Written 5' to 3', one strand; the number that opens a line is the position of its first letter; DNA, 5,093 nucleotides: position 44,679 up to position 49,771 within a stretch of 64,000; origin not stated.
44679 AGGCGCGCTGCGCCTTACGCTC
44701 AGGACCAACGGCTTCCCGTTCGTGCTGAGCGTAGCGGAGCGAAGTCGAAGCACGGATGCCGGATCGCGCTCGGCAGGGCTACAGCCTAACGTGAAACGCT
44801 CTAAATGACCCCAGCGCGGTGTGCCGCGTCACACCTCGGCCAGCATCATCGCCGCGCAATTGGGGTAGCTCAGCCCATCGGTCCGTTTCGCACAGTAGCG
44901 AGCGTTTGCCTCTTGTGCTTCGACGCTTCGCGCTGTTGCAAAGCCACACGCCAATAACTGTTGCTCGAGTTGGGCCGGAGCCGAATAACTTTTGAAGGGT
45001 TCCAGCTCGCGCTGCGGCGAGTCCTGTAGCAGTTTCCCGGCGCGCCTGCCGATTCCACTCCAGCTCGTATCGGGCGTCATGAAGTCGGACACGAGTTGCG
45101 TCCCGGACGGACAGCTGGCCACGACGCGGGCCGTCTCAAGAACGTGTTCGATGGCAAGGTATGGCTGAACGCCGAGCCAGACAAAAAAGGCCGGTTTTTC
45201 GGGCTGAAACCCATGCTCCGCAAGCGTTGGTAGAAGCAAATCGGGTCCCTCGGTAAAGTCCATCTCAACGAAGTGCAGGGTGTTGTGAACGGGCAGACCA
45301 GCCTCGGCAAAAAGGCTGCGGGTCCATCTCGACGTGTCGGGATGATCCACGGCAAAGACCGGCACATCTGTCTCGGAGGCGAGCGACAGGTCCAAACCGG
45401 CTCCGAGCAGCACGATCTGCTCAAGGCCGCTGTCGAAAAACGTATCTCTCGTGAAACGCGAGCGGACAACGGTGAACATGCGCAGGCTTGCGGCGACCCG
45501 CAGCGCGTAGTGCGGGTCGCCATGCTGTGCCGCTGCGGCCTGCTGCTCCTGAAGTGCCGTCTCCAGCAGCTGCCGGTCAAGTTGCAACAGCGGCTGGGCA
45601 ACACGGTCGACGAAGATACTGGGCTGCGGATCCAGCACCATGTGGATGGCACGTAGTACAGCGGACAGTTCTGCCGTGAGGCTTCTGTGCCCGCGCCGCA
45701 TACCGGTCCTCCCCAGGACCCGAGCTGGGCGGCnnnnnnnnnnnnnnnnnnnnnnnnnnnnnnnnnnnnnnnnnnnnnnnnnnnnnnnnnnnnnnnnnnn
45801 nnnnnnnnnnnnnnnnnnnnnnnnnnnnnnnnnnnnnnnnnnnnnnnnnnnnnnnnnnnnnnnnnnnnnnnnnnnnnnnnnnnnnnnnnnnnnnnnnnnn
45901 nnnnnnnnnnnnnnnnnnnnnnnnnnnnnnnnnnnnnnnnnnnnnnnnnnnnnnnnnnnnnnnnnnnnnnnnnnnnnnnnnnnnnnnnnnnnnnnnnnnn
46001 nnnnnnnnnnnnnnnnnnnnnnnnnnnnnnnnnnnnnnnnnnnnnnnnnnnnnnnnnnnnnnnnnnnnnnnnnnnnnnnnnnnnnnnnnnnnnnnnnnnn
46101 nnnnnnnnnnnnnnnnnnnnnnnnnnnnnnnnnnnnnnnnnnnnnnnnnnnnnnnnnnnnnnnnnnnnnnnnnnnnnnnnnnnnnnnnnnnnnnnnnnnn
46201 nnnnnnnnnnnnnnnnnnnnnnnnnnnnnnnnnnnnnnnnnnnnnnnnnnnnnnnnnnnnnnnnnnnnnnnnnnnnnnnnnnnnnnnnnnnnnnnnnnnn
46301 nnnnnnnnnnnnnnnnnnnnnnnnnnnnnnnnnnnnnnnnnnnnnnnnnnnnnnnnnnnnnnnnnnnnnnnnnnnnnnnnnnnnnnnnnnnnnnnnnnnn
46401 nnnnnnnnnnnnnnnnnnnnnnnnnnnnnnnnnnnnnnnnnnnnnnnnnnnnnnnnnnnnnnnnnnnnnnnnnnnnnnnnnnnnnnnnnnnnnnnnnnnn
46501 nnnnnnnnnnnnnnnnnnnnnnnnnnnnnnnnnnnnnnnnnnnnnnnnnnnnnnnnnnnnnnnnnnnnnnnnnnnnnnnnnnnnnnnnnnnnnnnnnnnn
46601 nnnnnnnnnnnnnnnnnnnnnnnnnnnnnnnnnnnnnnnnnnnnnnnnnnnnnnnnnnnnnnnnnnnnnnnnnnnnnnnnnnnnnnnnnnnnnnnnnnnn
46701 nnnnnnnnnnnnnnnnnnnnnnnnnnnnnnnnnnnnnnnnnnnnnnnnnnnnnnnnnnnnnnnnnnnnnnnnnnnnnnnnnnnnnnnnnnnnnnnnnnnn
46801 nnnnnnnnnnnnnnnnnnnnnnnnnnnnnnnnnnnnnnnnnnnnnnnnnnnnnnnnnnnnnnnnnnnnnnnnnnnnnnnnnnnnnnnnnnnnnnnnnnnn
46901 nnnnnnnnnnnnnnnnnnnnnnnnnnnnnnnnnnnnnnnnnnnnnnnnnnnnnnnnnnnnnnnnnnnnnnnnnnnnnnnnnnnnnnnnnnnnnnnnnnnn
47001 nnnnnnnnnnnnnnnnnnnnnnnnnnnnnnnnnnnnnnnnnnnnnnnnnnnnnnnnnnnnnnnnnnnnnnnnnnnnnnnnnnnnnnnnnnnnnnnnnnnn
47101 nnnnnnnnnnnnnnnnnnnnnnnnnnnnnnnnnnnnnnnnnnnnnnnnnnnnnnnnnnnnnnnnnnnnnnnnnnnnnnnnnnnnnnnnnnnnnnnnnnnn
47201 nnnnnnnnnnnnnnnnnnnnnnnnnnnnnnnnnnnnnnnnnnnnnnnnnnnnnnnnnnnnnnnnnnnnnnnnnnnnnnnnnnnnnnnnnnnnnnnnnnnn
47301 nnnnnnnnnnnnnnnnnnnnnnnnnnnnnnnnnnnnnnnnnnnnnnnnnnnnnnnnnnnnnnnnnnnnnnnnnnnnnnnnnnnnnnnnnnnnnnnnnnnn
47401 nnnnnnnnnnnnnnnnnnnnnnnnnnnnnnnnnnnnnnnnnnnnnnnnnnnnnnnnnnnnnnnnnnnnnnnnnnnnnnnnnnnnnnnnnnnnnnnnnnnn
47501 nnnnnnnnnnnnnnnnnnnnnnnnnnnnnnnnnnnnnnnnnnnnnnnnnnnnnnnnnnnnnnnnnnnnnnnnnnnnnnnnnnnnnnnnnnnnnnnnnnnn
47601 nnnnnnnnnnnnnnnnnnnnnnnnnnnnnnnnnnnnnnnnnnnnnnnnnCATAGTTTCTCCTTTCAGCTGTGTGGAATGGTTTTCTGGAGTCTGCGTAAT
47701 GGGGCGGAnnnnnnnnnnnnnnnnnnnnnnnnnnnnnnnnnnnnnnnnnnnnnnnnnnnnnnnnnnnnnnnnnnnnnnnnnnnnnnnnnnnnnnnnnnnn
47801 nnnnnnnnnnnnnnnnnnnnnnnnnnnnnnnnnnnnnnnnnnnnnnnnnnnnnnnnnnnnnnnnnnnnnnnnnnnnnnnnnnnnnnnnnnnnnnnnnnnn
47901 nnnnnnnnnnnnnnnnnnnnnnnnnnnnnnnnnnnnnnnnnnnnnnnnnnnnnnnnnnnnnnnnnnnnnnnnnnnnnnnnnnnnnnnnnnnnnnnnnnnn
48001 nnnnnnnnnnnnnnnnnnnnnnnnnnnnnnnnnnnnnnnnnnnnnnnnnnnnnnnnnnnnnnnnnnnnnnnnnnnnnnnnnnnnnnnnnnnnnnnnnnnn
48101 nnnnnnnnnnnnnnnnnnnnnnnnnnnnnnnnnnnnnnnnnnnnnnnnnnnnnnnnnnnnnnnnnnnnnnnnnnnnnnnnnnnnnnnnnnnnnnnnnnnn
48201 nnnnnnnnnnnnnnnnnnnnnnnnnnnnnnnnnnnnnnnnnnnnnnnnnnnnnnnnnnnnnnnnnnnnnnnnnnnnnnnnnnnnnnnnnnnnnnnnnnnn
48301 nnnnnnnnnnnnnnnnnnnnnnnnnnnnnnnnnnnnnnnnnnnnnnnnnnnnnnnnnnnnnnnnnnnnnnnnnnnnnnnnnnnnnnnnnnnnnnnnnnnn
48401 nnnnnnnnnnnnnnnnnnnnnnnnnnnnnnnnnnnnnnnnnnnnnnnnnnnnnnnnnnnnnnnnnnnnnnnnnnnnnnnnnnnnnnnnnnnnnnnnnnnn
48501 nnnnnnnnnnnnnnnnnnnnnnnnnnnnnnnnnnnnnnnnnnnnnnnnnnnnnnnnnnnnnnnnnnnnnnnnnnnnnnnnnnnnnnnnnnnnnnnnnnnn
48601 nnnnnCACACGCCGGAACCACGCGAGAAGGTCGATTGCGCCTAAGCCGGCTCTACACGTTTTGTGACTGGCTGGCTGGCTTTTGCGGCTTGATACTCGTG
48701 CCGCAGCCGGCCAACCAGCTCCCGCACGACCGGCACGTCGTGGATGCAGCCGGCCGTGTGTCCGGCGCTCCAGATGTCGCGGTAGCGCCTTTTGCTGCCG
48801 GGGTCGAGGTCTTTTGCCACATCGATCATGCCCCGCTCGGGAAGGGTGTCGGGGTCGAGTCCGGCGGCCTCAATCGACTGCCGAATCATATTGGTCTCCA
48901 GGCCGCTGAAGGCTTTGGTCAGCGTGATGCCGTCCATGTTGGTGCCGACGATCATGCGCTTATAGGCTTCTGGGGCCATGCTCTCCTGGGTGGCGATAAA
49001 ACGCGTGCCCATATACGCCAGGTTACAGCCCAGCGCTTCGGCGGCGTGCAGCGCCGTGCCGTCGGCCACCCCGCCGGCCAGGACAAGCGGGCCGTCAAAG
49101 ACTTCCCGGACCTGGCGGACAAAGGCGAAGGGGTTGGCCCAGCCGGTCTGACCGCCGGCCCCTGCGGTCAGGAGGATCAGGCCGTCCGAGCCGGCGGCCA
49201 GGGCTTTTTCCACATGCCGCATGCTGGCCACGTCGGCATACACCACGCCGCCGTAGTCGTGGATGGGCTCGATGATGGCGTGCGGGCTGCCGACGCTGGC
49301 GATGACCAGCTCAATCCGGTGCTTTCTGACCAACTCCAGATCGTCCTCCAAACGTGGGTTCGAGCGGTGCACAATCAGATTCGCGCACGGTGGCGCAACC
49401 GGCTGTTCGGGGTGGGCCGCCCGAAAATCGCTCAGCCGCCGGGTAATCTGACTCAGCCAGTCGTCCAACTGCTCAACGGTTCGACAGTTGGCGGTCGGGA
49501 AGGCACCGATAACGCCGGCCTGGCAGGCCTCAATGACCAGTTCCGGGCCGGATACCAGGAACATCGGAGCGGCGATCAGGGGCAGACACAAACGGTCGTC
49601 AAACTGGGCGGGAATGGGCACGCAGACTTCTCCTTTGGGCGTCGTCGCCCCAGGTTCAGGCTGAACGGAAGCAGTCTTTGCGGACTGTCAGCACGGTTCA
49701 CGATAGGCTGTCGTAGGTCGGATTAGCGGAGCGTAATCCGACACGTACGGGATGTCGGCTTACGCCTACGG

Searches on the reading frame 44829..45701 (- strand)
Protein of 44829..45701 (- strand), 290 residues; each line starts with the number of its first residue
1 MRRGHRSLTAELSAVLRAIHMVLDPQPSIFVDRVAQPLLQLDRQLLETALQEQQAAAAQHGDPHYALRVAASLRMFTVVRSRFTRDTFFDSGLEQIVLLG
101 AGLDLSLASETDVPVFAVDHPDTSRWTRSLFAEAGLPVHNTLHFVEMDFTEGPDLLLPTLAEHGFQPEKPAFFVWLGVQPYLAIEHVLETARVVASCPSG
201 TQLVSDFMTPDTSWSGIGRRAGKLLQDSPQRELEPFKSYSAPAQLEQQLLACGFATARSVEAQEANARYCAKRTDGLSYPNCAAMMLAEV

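Call 12: search_protein_families(library=pfam, proteins=[window:44829-45701:-])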
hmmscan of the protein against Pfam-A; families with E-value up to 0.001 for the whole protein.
window:44829-45701:- (290 aa): 1 family
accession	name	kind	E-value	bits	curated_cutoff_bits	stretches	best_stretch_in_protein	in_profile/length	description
PF04072.20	LCM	-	6.4e-28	98.4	22.3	1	10-192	1-184/187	Leucine carboxyl methyltransferase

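Call 14: find_encoding_contigs(protein=window:44829-45701:-, flank=10000, max_places=10)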
Protein window:44829-45701:- (290 aa): no gene with exactly this product is on record in the collection.
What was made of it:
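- Tried and rejected: Not on record (call 14).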

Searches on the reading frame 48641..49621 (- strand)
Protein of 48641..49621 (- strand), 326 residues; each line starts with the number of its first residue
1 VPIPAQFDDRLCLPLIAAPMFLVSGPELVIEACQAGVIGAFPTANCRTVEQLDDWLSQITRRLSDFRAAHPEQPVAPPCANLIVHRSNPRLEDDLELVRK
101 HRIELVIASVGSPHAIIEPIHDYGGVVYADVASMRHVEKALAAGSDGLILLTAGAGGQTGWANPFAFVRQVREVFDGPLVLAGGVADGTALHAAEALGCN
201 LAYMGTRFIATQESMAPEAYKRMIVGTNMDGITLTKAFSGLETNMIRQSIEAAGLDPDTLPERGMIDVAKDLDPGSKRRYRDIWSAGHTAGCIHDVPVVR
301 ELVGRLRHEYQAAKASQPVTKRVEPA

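Call 12: search_protein_families(library=pfam, proteins=[window:48641-49621:-])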
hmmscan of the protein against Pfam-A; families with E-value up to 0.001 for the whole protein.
window:48641-49621:- (326 aa): 1 family
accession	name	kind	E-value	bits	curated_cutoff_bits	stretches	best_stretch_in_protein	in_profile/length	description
PF03060.21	NMO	-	9.5e-27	94.7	28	1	14-306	13-328/331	Nitronate monooxygenase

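Call 46: find_homologous_proteins(query=window:48641-49621:-, max_evalue=1e-60)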
Query window:48641-49621:- (326 aa): 7933 proteins with E <= 1e-60 among 8000 candidates; the best 120 are listed.
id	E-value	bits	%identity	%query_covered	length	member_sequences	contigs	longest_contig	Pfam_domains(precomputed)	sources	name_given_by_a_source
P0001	3.2e-210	715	97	100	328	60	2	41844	PF03060.22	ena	-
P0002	9.8e-190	648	90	97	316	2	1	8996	PF03060.22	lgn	-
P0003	1.3e-187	641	90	97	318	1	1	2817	PF03060.22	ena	-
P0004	2.3e-186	636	90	96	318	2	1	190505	PF03060.22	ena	-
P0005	2.4e-180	617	86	96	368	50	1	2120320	PF03060.22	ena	-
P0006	1.8e-178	611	86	97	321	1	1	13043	PF03060.22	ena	-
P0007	4.2e-174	596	83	98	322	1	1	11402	PF03060.22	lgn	-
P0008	1.3e-173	595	84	96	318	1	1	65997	PF03060.22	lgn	-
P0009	2.0e-172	591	82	97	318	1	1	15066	PF03060.22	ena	-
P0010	9.3e-168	575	80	97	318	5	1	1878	PF03060.22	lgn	-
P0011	3.9e-162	557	79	96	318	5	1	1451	PF03060.22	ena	-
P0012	6.6e-156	536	74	97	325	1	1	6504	PF03060.22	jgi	-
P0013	7.2e-151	520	76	91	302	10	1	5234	PF03060.22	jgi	jgi:nitronate monooxygenase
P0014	6.7e-148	510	72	98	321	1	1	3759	PF03060.22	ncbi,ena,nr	ncbi:MAG TPA: nitronate monooxygenase [Alphaproteobacteria bacterium]|nr:nitronate monooxygenase [Al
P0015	1.2e-144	499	71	96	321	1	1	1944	PF03060.22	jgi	jgi:nitronate monooxygenase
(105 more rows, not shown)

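Call 47: find_encoding_contigs(protein=P0001, flank=10000, max_places=3)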
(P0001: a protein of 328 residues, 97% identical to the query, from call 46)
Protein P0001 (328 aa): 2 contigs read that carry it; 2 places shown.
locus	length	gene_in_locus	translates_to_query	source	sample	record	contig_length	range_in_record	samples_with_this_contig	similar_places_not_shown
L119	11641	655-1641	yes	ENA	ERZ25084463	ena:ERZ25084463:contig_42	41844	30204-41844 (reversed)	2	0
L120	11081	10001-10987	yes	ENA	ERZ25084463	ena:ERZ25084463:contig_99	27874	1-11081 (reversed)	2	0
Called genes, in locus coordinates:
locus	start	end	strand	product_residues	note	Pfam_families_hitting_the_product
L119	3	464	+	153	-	?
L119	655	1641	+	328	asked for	PF03060:NMO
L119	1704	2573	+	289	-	PF04909:Amidohydro_2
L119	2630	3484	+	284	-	PF02798:GST_N (weak), PF00043:GST_C, PF13410:GST_C_2 (weak), PF21972:Arc1p_N_like (weak)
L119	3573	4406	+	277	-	PF00378:ECH_1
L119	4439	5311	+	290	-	PF04072:LCM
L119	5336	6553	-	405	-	PF00355:Rieske, PF00848:Ring_hydroxyl_A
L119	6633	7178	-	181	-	PF02627:CMD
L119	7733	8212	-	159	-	PF01668:SmpB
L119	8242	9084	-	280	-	PF02569:Pantoate_ligase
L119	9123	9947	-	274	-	PF02548:Pantoate_transf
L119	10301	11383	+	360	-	PF00933:Glyco_hydro_3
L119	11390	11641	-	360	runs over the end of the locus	PF01008:IF-2B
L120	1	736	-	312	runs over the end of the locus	PF00389:2-Hacid_dh (weak), PF02826:2-Hacid_dh_C, PF01262:AlaDh_PNT_C (weak), PF03446:NAD_binding_2 (weak)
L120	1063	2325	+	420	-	PF07690:MFS_1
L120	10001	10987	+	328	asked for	PF03060:NMO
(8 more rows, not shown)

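Call 48: find_encoding_contigs(protein=P0004, flank=10000, max_places=2)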
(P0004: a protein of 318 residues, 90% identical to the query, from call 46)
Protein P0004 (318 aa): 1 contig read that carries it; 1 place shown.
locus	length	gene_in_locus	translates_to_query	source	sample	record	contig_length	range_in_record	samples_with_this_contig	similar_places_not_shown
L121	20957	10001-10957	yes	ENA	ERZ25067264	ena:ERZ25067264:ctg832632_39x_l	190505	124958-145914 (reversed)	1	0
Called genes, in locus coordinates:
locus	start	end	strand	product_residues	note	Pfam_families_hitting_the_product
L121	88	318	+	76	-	-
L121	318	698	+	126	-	PF01850:PIN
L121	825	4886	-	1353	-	-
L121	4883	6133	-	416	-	PF13173:AAA_14, PF13401:AAA_22 (weak), PF13635:DUF4143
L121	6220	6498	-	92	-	PF15919:HicB_lk_antitox (weak)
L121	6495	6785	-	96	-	PF02604:PhdYeFM_antitox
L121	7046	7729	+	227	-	PF00657:Lipase_GDSL, PF13472:Lipase_GDSL_2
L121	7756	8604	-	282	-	PF09296:NUDIX-like, PF09297:Zn_ribbon_NUD, PF00293:NUDIX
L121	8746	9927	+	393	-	PF02803:Thiolase_C (faint), PF22691:Thiolase_C_1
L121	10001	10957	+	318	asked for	PF03060:NMO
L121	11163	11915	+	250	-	-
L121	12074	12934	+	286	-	PF04909:Amidohydro_2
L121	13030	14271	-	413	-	PF02515:CoA_transf_3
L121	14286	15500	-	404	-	PF02515:CoA_transf_3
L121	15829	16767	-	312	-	PF04199:Cyclase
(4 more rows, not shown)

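Call 49: find_encoding_contigs(protein=P0005, flank=10000, max_places=2)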
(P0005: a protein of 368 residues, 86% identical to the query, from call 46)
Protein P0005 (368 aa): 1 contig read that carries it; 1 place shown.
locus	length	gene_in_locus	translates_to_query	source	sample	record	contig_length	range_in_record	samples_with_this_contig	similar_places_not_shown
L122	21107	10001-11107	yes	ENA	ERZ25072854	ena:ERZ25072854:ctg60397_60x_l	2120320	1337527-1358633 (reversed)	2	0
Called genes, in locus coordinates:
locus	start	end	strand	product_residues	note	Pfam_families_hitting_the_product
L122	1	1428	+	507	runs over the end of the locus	PF13588:HSDR_N_2 (weak), PF00270:DEAD, PF04851:ResIII, PF18766:SWI2_SNF2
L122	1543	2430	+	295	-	-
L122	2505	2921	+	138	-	PF13366:PDDEXK_3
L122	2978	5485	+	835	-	PF02384:N6_Mtase, PF07669:Eco57I (weak), PF01420:Methylase_S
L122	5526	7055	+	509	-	PF13289:SIR2_2, PF13414:TPR_11 (weak), PF00515:TPR_1, PF13414:TPR_11, PF00515:TPR_1, PF13414:TPR_11, PF00515:TPR_1, PF13414:TPR_11, +11 more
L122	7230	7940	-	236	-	-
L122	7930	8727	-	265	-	PF13274:SocA_Panacea (faint)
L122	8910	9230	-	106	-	-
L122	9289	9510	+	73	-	-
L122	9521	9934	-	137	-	-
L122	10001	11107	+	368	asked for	PF03060:NMO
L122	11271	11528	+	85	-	-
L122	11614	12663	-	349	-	-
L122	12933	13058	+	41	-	-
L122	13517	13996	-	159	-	PF01668:SmpB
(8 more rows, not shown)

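Call 93: find_encoding_contigs(protein=P0002, flank=6000, max_places=2)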
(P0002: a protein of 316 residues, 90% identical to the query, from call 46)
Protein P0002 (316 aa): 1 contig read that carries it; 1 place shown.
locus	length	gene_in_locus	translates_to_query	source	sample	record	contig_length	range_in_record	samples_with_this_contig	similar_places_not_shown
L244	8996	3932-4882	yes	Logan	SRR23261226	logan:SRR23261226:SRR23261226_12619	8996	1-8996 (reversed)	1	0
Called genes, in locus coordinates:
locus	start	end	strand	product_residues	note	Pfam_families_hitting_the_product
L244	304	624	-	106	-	PF11398:DUF2813 (weak), PF13175:AAA_15 (weak), PF13476:AAA_23 (weak)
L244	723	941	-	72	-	-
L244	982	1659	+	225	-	PF00657:Lipase_GDSL, PF13472:Lipase_GDSL_2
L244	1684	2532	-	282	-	PF09296:NUDIX-like, PF09297:Zn_ribbon_NUD, PF00293:NUDIX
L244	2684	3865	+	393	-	PF22691:Thiolase_C_1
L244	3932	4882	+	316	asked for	PF03060:NMO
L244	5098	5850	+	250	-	-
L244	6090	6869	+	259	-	PF04909:Amidohydro_2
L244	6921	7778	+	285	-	PF00043:GST_C, PF14497:GST_C_3 (weak), PF13410:GST_C_2, PF21972:Arc1p_N_like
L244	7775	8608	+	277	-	PF00378:ECH_1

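Call 94: find_encoding_contigs(protein=P0006, flank=8000, max_places=2)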
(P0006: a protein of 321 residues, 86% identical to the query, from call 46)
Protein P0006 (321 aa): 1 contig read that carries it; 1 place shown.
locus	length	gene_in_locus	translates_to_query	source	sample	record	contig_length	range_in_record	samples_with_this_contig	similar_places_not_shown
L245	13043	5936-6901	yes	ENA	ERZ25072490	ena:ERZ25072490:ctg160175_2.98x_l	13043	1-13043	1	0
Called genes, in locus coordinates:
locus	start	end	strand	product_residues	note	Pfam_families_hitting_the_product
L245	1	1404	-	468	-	?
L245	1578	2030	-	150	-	-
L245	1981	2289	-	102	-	-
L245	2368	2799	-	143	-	-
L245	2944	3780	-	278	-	PF09296:NUDIX-like, PF09297:Zn_ribbon_NUD, PF00293:NUDIX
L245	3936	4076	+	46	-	-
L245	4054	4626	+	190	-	-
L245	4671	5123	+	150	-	PF22691:Thiolase_C_1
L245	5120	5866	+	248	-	PF01734:Patatin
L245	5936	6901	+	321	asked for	PF03060:NMO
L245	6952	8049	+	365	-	PF02746:MR_MLE_N, PF13378:MR_MLE_C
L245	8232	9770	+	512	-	PF02661:Fic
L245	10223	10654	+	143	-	-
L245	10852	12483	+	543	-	PF13588:HSDR_N_2, PF02384:N6_Mtase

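Call 95: find_encoding_contigs(protein=P0008, flank=10000, max_places=2)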
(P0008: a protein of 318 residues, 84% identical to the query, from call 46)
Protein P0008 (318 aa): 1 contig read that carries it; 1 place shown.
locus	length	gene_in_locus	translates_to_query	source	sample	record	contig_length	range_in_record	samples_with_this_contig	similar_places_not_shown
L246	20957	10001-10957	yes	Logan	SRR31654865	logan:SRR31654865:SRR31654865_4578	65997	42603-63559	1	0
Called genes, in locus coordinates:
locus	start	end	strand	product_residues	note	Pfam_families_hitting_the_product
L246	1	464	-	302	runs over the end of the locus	PF00296:Bac_luciferase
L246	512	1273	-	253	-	PF04055:Radical_SAM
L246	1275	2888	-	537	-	PF02310:B12-binding, PF04055:Radical_SAM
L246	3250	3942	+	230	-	PF13508:Acetyltransf_7 (weak)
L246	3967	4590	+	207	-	PF01243:PNPOx_N, PF12766:Pyridox_oxase_2 (weak), PF10590:PNP_phzG_C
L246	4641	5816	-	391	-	PF12902:Ferritin-like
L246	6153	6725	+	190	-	PF00782:DSPc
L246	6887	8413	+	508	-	PF05199:GMC_oxred_C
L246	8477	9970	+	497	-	PF00149:Metallophos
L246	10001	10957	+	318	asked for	PF03060:NMO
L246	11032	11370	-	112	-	PF13744:HTH_37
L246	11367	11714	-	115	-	PF05973:Gp49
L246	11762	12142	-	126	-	-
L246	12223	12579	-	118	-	-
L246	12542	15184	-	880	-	PF04313:HSDR_N, PF00270:DEAD (faint), PF04851:ResIII, PF18766:SWI2_SNF2, PF22679:T1R_D3-like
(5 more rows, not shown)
